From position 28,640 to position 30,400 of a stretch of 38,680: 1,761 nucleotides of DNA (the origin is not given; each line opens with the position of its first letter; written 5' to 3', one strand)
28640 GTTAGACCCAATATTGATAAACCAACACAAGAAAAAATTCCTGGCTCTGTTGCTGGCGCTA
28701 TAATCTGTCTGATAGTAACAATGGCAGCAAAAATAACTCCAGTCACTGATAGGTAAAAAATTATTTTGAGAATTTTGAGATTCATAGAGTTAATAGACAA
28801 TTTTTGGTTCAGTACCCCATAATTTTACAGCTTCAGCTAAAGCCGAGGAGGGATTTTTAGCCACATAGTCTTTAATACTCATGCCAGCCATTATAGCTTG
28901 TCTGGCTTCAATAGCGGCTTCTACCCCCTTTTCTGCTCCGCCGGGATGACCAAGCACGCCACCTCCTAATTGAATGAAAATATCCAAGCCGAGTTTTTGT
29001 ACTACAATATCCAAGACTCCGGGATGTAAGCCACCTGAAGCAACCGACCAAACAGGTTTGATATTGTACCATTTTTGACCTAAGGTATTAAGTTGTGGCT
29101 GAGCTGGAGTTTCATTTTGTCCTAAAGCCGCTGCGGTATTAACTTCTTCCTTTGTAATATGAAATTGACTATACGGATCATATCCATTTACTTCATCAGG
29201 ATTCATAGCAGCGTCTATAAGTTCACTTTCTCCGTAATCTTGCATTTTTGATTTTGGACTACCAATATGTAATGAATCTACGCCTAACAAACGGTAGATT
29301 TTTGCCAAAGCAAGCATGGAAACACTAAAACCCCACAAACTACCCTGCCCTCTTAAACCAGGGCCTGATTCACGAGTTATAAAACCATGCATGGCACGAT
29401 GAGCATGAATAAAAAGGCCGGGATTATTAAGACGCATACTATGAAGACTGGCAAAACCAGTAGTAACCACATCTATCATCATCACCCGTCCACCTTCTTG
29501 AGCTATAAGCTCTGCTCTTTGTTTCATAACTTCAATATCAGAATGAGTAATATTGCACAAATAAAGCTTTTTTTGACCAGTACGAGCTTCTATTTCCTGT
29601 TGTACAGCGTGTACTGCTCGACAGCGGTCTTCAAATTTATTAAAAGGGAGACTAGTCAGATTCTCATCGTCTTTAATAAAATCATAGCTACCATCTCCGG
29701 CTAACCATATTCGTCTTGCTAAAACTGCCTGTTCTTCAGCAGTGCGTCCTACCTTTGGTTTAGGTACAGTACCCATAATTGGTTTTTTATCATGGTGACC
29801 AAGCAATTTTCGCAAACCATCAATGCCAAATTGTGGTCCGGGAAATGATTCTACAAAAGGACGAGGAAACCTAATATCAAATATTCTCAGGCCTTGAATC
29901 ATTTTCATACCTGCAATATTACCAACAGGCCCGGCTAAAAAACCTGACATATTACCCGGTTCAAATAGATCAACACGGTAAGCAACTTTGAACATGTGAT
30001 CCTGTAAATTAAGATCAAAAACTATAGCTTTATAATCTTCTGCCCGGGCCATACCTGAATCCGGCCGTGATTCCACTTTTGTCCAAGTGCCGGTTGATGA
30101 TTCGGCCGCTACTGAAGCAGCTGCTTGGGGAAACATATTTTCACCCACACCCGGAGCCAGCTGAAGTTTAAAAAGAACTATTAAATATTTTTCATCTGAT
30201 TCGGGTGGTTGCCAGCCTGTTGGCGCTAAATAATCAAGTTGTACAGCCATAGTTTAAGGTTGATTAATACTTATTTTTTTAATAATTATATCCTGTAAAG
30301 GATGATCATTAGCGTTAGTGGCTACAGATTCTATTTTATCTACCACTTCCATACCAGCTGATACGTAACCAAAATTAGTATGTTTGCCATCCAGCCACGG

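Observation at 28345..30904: Form III-like RuBisCO in a non-canonical neighbourhood (cyclophilin – RuBisCO – small membrane protein – cellulose-synthase-like GT2)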

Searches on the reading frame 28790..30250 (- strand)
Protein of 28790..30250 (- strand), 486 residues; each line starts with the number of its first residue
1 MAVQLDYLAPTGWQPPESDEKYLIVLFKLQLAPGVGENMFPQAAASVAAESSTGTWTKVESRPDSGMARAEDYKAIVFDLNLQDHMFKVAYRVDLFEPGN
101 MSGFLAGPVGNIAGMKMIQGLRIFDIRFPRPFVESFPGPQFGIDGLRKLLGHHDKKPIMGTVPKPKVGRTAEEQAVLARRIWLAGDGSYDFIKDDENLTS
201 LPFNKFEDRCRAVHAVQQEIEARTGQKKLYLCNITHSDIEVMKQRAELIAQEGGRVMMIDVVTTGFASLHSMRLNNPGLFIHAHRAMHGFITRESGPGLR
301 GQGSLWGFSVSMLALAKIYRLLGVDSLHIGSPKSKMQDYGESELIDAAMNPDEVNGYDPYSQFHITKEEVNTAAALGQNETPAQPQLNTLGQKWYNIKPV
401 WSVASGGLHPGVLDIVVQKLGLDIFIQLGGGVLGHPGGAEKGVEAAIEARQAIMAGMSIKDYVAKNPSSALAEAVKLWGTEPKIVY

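Call 4: search_protein_families(library=pfam, proteins=[window:28790-30250:-])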
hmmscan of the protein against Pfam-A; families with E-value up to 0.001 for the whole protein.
window:28790-30250:- (486 aa): 2 families
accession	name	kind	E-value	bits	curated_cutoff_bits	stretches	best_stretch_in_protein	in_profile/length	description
PF00016.26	RuBisCO_large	-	2.6e-57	194.8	30.1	1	142-478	1-299/299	Ribulose bisphosphate carboxylase large chain, catalytic domain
PF02788.21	RuBisCO_large_N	-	9.8e-26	90.8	20.7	1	19-130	10-118/120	Ribulose bisphosphate carboxylase large chain, N-terminal domain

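Call 5: search_solved_structures(query=window:28790-30250:-, show_alignments=3)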
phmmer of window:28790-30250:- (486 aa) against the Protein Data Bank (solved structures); distinct sequences matched with E-value up to 0.001: 99 (the best 60 are shown).
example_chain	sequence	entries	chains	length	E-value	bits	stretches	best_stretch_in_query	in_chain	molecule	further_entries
8dht_A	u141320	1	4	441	1.9e-86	294.1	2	23-332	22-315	Ribulose bisphosphate carboxylase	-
2cwx_A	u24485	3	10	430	7.9e-85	288.8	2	42-338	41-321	Ribulose bisphosphate carboxylase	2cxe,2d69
6hun_A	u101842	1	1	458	1.4e-84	288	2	19-343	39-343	Ribulose bisphosphate carboxylase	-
1geh_A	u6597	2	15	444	5.2e-84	286.1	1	6-480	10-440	RIBULOSE-1,5-BISPHOSPHATE CARBOXYLASE/OXYGENASE | Ribulose bisphosphate carboxylase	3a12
3a13_A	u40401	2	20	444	9e-84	285.3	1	6-480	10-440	Ribulose bisphosphate carboxylase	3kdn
3kdo_A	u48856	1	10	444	1.3e-83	284.8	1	6-480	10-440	Ribulose bisphosphate carboxylase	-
3wqp_A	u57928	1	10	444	3.1e-83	283.5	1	6-480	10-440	Ribulose bisphosphate carboxylase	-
7qsv_A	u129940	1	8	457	3.1e-66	227.5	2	15-337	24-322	RubisCO large subunit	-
7qsx_A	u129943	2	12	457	5.4e-66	226.7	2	15-337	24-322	RubisCO large subunit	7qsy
8qmv_A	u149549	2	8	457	8.3e-66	226.1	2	15-337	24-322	RubisCO large subunit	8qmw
7qvi_A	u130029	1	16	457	1.1e-65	225.6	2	15-337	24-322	RubisCO large subunit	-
7qsz_A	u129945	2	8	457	2.3e-65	224.6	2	15-337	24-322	RubisCO large subunit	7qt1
8u66_A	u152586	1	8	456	1.7e-62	215.2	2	11-335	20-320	Rubisco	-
8vgs_A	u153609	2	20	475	1e-61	212.6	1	18-476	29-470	Ribulose bisphosphate carboxylase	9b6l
5mac_A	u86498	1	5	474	1.5e-61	212.1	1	18-477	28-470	Ribulose-1,5-bisphosphate carboxylase-oxygenase type III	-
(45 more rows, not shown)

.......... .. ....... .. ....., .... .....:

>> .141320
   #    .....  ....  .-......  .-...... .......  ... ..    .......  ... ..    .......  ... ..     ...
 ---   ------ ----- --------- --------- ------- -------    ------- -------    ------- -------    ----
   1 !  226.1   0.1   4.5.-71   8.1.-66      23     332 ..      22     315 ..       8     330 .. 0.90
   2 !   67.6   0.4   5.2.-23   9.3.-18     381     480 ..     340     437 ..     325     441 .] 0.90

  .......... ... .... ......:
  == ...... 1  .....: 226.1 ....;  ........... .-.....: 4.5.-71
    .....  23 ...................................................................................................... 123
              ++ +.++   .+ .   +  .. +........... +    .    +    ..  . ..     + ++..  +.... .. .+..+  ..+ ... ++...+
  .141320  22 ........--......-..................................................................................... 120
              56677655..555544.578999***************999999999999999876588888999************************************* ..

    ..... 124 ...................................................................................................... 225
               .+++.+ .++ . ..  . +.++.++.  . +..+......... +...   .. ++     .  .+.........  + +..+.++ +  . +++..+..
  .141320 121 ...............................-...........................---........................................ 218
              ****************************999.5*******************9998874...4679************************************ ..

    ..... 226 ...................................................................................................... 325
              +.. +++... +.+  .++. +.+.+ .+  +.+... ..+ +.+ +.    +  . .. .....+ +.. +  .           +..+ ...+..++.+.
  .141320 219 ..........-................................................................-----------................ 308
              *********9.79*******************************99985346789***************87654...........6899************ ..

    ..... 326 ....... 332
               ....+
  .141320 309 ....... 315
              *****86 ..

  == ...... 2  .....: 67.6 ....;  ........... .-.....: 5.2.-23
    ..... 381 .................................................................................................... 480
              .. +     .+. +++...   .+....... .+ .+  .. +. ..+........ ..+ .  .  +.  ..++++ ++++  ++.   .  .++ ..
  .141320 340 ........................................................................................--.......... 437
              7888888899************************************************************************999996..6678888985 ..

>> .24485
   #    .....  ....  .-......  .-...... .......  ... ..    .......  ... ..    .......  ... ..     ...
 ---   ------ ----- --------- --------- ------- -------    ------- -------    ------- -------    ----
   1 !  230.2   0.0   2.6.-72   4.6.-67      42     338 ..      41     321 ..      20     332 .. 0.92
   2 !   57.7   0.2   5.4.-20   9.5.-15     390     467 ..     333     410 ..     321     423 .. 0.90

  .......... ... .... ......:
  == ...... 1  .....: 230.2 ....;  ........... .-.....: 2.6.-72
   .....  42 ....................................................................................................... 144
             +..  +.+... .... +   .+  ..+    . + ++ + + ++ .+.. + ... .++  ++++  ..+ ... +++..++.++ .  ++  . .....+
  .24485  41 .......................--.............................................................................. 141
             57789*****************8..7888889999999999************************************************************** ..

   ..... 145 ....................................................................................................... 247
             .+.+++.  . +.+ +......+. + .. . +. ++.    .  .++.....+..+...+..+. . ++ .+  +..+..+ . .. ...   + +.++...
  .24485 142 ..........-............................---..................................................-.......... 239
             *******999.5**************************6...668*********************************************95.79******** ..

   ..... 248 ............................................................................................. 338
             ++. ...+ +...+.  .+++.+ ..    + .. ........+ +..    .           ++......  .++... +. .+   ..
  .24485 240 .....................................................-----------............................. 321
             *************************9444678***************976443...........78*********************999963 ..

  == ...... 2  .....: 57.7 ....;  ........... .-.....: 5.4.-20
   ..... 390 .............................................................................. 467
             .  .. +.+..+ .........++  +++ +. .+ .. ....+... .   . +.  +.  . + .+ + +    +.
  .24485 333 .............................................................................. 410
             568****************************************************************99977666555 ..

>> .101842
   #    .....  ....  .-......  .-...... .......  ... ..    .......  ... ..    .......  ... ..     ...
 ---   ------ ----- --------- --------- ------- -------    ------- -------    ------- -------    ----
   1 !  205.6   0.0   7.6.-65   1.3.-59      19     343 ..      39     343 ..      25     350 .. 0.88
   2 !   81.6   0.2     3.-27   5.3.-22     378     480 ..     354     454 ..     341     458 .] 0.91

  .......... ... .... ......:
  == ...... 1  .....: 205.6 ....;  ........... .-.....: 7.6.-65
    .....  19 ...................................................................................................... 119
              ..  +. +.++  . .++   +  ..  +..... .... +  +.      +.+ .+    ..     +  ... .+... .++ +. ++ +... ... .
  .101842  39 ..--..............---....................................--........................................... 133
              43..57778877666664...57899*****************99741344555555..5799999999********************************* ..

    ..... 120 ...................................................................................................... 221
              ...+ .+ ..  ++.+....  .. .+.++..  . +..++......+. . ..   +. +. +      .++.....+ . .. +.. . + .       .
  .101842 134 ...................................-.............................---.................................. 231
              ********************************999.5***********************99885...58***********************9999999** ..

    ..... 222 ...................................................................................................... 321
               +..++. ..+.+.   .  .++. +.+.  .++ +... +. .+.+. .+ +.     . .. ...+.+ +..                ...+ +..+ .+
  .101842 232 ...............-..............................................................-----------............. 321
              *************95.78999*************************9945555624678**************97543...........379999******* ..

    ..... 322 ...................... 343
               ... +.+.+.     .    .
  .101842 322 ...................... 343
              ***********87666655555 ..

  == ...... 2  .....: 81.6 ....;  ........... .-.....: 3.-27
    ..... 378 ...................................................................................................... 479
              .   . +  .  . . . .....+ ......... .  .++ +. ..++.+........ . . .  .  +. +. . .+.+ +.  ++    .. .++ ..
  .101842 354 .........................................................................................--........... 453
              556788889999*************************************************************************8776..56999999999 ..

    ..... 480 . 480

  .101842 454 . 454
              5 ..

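Call 6: search_protein_families(library=ncbifam, proteins=[window:28790-30250:-], max_evalue=1)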
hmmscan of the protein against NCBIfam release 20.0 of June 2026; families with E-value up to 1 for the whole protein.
window:28790-30250:- (486 aa): 7 families
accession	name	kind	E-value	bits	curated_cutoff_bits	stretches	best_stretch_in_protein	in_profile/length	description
TIGR03326.1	rubisco_III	equivalog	9.5e-116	387.1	497.45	2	20-355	11-337/426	type III ribulose-bisphosphate carboxylase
NF003252.0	PRK04208.1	subfamily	9.5e-109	364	438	2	19-341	25-333/468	ribulose-bisphosphate carboxylase large subunit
NF010002.0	PRK13475.1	equivalog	6.5e-63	213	489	1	19-478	20-440/459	ribulose-bisphosphate carboxylase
NF042437.1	OxoIsoapPDcar_OiaX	equivalog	4.1e-49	167.5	700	2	100-337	88-309/412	3-oxo-isoapionate-4-phosphate decarboxylase OiaX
NF007095.0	PRK09549.1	equivalog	3e-46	157.8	409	2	42-332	19-297/407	2,3-diketo-5-methylthiopentyl-1-phosphate enolase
TIGR03332.1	salvage_mtnW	equivalog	6e-38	130.5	513.6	2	119-333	103-303/407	2,3-diketo-5-methylthiopentyl-1-phosphate enolase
NF045690.1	BCarotKetCrtW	equivalog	0.036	13.4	350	1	277-336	69-125/257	beta-carotene ketolase CrtW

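Call 7: find_encoding_contigs(protein=window:28790-30250:-, flank=10000, max_places=10)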
Protein window:28790-30250:- (486 aa): no gene with exactly this product is on record in the collection.
